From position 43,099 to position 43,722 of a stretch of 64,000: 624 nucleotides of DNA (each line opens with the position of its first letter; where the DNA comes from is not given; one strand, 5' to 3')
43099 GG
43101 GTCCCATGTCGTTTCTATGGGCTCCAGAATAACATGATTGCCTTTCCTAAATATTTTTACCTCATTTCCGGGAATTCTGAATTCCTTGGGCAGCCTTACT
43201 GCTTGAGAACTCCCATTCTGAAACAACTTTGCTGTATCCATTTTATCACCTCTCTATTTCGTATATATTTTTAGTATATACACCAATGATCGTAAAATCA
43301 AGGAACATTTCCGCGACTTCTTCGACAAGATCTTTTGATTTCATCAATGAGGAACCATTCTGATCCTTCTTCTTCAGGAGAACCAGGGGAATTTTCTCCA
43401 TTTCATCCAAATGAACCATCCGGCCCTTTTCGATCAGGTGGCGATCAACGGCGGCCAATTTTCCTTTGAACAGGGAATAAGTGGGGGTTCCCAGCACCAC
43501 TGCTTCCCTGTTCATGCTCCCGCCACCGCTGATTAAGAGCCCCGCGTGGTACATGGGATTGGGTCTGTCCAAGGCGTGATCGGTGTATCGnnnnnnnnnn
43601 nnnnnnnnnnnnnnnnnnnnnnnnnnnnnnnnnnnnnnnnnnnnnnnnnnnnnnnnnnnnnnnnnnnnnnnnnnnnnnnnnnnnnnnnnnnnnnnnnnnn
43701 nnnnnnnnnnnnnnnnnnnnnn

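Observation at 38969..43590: Junction island: three direct copies of the 3-prime end of a DUF354 gene, each preceded by inserted TA / abortive-infection-like cassettes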

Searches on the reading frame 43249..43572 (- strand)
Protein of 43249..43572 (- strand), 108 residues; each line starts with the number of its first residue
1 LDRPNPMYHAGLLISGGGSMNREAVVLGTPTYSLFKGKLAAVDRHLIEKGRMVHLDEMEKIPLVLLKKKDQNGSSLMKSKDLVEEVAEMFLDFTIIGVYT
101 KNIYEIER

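Call 8: search_protein_families(library=pfam, proteins=[window:43249-43572:-], max_evalue=0.01)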
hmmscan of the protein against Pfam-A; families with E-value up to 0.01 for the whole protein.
window:43249-43572:- (108 aa): 1 family
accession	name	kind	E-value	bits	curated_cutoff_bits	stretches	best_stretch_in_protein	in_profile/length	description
PF04007.18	DUF354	-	1.1e-14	54.8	22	1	7-91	258-345/349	Protein of unknown function (DUF354)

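Call 11: find_homologous_proteins(query=window:43249-43572:-, max_evalue=0.00001)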
Query window:43249-43572:- (108 aa): 10 proteins with E <= 0.00001 among 15 candidates.
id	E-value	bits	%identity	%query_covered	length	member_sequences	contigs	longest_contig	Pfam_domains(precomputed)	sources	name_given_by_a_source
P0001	1.8e-58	213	100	94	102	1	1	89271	PF04007.18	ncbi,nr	ncbi:MAG: DUF354 domain-containing protein [Deltaproteobacteria bacterium]|nr:DUF354 domain-containi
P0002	4.3e-41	157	84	84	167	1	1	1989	PF04007.18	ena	-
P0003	1.3e-35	139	85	78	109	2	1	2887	PF04007.18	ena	-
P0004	2.6e-32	129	75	81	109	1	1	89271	PF04007.18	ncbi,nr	ncbi:MAG: DUF354 domain-containing protein [Deltaproteobacteria bacterium]|nr:DUF354 domain-containi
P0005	7.1e-25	105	85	57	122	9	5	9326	PF04007.18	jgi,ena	-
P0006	1.6e-24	104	58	85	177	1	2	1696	PF04007.18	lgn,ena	-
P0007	1.1e-22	98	57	84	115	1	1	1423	PF04007.18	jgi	jgi:predicted glycosyltransferase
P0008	1.3e-22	98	86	55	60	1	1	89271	-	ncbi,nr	ncbi:MAG: hypothetical protein NTV58_17755 [Deltaproteobacteria bacterium]|nr:hypothetical protein [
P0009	2.7e-22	97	62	76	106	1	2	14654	PF04007.18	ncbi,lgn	-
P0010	3.8e-8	51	88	31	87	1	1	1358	-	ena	-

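Call 12: find_encoding_contigs(protein=P0005, flank=10000, max_places=6)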
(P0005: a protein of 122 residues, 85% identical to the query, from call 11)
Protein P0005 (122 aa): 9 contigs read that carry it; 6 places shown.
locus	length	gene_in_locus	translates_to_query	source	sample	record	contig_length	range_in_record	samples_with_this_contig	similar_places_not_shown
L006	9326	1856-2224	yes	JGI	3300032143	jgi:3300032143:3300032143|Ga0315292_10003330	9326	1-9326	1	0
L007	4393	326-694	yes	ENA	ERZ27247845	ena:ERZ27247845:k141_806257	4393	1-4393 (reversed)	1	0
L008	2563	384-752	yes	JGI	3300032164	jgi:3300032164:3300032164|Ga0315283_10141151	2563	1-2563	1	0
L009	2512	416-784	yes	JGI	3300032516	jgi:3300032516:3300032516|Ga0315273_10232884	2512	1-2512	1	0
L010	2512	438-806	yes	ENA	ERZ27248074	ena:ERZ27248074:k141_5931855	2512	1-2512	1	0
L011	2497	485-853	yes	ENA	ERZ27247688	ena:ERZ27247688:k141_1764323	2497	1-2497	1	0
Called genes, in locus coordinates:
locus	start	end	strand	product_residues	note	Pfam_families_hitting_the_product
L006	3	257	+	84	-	?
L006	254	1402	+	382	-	PF02350:Epimerase_2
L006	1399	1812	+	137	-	PF04007:DUF354, PF13439:Glyco_transf_4 (weak)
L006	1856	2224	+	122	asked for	PF04007:DUF354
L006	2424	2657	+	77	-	PF02604:PhdYeFM_antitox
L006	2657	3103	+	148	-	PF01850:PIN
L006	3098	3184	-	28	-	-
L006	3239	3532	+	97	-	-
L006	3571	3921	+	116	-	-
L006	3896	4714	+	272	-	PF13470:PIN_3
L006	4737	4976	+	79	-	PF02397:Bac_transf (weak)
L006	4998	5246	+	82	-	-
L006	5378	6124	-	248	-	PF00004:AAA (faint), PF01695:IstB_IS21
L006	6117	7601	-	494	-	PF00665:rve, PF13683:rve_3 (weak), PF22483:Mu-transpos_C_2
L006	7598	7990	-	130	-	-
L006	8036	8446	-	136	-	-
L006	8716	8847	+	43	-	PF04255:DUF433 (weak)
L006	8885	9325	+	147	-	?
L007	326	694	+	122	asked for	PF04007:DUF354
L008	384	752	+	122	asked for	PF04007:DUF354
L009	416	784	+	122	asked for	PF04007:DUF354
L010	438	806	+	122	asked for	PF04007:DUF354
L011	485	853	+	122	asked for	PF04007:DUF354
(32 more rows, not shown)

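Call 13: find_encoding_contigs(protein=P0009, flank=10000, max_places=4)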
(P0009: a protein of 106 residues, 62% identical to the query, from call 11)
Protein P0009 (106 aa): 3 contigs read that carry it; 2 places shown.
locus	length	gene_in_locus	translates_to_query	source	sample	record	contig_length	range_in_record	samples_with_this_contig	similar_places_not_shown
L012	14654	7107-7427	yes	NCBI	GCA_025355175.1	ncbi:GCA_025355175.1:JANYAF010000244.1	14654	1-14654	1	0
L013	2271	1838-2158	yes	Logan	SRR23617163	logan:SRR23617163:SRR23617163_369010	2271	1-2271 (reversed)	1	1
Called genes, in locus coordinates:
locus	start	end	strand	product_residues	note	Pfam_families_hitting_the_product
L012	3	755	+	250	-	?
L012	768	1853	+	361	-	PF13439:Glyco_transf_4, PF13579:Glyco_trans_4_4 (weak), PF00534:Glycos_transf_1, PF13692:Glyco_trans_1_4, PF13524:Glyco_trans_1_2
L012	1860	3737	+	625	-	PF13522:GATase_6, PF13537:GATase_7, PF00733:Asn_synthase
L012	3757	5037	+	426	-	PF13439:Glyco_transf_4 (weak), PF00534:Glycos_transf_1, PF13692:Glyco_trans_1_4, PF13524:Glyco_trans_1_2 (weak)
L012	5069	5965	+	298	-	PF01370:Epimerase, PF04321:RmlD_sub_bind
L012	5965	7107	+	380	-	PF13439:Glyco_transf_4, PF13579:Glyco_trans_4_4, PF00534:Glycos_transf_1, PF13692:Glyco_trans_1_4, PF13524:Glyco_trans_1_2 (weak)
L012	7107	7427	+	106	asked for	PF04007:DUF354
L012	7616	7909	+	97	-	-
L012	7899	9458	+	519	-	PF13470:PIN_3 (weak), PF01041:DegT_DnrJ_EryC1, PF00155:Aminotran_1_2 (weak), PF01212:Beta_elim_lyase (weak)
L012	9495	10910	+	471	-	PF13727:CoA_binding_3, PF02397:Bac_transf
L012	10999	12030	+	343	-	PF01408:GFO_IDH_MocA, PF02894:GFO_IDH_MocA_C, PF22725:GFO_IDH_MocA_C3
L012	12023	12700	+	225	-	PF25084:LbH_EIF2B (faint), PF25087:GMPPB_C (faint), PF00132:Hexapep, PF14602:Hexapep_2 (weak)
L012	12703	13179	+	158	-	PF00072:Response_reg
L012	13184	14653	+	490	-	?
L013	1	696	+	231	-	?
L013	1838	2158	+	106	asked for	PF04007:DUF354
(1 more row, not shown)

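Call 15: find_encoding_contigs(protein=P0001, flank=10000, max_places=4)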
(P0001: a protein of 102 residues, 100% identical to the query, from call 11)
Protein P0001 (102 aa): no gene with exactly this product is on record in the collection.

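Call 16: find_encoding_contigs(protein=P0003, flank=10000, max_places=4)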
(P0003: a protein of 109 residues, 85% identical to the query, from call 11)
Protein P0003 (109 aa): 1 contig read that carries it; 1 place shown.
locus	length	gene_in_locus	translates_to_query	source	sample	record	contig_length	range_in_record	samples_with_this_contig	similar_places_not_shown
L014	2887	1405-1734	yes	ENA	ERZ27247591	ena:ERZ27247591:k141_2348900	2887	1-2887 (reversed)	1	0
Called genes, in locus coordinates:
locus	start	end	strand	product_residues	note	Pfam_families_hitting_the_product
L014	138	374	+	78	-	PF04014:MazE_antitoxin (weak)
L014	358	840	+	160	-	PF01850:PIN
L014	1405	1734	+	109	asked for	PF04007:DUF354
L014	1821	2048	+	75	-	PF04014:MazE_antitoxin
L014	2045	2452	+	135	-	PF01850:PIN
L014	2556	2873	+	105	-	-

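Call 17: find_encoding_contigs(protein=P0002, flank=10000, max_places=4)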
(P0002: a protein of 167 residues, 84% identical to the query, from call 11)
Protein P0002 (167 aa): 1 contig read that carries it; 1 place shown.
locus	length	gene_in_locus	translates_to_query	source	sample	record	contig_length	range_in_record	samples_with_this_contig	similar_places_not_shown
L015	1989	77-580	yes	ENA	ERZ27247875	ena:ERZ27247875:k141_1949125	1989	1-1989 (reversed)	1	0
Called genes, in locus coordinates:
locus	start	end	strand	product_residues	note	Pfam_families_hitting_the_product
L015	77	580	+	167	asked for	PF04007:DUF354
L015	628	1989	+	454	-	?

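Call 20: find_related_loci(query=A2, collection=genome_contigs, flank=10000)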
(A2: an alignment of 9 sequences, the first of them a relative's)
Query A2 (177 aa) in genome_contigs; peptide patterns used: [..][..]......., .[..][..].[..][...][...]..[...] (x = any residue, [..] = any of these).
42 stretches matched a pattern; 2 encode a relative of the query (tblastn E <= 1e-3); 2 distinct loci.
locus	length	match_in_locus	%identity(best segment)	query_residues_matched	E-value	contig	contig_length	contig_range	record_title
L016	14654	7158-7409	67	90-174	1e-32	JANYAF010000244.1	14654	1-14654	MAG: Deltaproteobacteria bacterium isolate GL140_5_metabat_185 GL140_5_k141_957989, whole genome shotgun sequence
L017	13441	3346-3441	50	123-154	9e-5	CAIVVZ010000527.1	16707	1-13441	MAG: uncultured Desulfobacteraceae bacterium isolate AlinenLipids_bin-9448 genome assembly, contig: bin-9448:527/658, wh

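Call 21: find_related_loci(query=A2, collection=metagenome_contigs, flank=10000)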
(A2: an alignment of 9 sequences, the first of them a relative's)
Query A2 (177 aa) in metagenome_contigs; peptide patterns used: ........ (x = any residue, [..] = any of these).
264 stretches matched a pattern; 25 encode a relative of the query (tblastn E <= 1e-3); 25 distinct loci.
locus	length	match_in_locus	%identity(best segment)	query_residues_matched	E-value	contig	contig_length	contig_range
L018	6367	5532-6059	74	1-177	7e-88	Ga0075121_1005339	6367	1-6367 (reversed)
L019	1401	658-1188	67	1-177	2e-86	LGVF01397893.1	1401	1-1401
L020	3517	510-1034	61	1-176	7e-73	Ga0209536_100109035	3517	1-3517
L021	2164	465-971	59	1-171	3e-70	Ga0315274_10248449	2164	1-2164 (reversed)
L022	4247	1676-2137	64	1-154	2e-67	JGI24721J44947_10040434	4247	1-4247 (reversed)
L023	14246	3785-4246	64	1-154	2e-67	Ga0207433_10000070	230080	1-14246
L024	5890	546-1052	57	1-171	2e-67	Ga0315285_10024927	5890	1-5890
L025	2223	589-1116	55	1-177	2e-68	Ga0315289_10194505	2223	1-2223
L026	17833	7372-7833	63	1-154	3e-66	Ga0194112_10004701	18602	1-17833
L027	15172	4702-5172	61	1-157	3e-66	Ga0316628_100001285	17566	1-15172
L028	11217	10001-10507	57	1-171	5e-66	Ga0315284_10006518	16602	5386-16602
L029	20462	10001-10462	63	1-154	2e-65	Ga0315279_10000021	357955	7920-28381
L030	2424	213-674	63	1-154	4e-66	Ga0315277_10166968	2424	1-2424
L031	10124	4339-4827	62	1-164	1e-64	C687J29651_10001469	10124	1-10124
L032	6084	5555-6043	62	1-164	1e-64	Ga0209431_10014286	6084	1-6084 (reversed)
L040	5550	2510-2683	88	79-136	6e-31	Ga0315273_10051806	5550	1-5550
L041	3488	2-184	82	93-153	2e-29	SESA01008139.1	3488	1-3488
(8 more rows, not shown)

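Call 52: search_protein_families(library=pfam, proteins=[L041:341-685:+, L041:681-923:+, L040:2760-3017:+, L040:2995-3420:+, L040:602-874:+, L040:887-1201:+, L017:3541-4071:+, L017:4037-4333:+, L014:138-371:+, L014:358-837:+], max_evalue=0.01)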
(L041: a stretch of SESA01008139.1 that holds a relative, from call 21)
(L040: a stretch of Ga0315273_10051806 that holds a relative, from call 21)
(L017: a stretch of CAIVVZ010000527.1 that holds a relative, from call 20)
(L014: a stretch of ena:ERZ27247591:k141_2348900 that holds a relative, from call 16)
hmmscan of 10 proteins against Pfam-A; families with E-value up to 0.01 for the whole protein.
L041:341-685:+ (115 aa): 0 families

L041:681-923:+ (81 aa): 1 family
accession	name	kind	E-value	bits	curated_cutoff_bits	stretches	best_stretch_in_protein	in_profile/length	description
PF07927.17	HicA_toxin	-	0.0035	17.9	27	1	9-69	3-55/58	HicA toxin of bacterial toxin-antitoxin,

L040:2760-3017:+ (86 aa): 1 family
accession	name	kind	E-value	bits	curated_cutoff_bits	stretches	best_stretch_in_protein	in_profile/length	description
PF04014.23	MazE_antitoxin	-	1e-07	32.2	24.7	1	7-47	3-44/48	Antidote-toxin recognition MazE, bacterial antitoxin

L040:2995-3420:+ (142 aa): 1 family
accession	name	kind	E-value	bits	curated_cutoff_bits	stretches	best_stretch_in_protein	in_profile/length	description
PF01850.27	PIN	-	2.5e-14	54.4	23.6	1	11-130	2-117/120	PIN domain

L040:602-874:+ (91 aa): 1 family
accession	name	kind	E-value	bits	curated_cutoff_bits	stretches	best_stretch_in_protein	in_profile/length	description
PF05015.19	HigB-like_toxin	-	3.2e-13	50.4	27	1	3-84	1-85/91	RelE-like toxin of type II toxin-antitoxin system HigB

L040:887-1201:+ (105 aa): 10 families
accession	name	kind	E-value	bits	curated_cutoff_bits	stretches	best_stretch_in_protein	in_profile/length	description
PF13560.12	HTH_31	-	9.1e-08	32.7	27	1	22-72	9-56/64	Helix-turn-helix domain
PF01381.28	HTH_3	-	1.1e-07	32.2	23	1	31-71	9-49/55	Helix-turn-helix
PF02954.25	HTH_8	-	0.00044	20.4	22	1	34-50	21-37/42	Bacterial regulatory protein, Fis family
PF13542.12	HTH_Tnp_ISL3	-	0.00046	20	27.4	1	30-52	25-47/51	Helix-turn-helix domain of transposase family ISL3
PF13384.12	HTH_23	-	0.00056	20.1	24.6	1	31-51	17-37/50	Homeodomain-like domain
PF12728.13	HTH_17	-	0.0011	19.7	27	1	32-51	2-21/51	Helix-turn-helix domain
PF13551.12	HTH_29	-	0.0029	18.1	28.1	1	33-51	14-32/64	Winged helix-turn helix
PF02042.20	RWP-RK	-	0.0065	16.8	29.3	1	23-51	4-32/49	RWP-RK domain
PF05225.22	HTH_psq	-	0.0084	16.2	20.4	0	31-52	16-37/45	helix-turn-helix, Psq domain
PF00376.29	MerR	-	0.0091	16.2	28.2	0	33-50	1-18/38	MerR family regulatory protein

L017:3541-4071:+ (177 aa): 0 families

L017:4037-4333:+ (99 aa): 1 family
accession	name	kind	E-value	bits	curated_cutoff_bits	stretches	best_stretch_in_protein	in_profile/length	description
PF03683.19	UPF0175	-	3e-08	33.7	27.9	1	50-93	25-69/75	Uncharacterised protein family (UPF0175)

L014:138-371:+ (78 aa): 2 families
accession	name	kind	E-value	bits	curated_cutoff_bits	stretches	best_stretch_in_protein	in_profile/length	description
PF04014.23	MazE_antitoxin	-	1.9e-06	28.2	24.7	1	4-47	3-47/48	Antidote-toxin recognition MazE, bacterial antitoxin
PF15937.10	PrlF_antitoxin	-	0.0026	18.3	32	1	4-30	3-29/99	prlF antitoxin for toxin YhaV_toxin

L014:358-837:+ (160 aa): 1 family
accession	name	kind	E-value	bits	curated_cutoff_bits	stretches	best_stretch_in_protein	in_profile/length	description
PF01850.27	PIN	-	1.3e-18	68.1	23.6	1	21-137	1-118/120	PIN domain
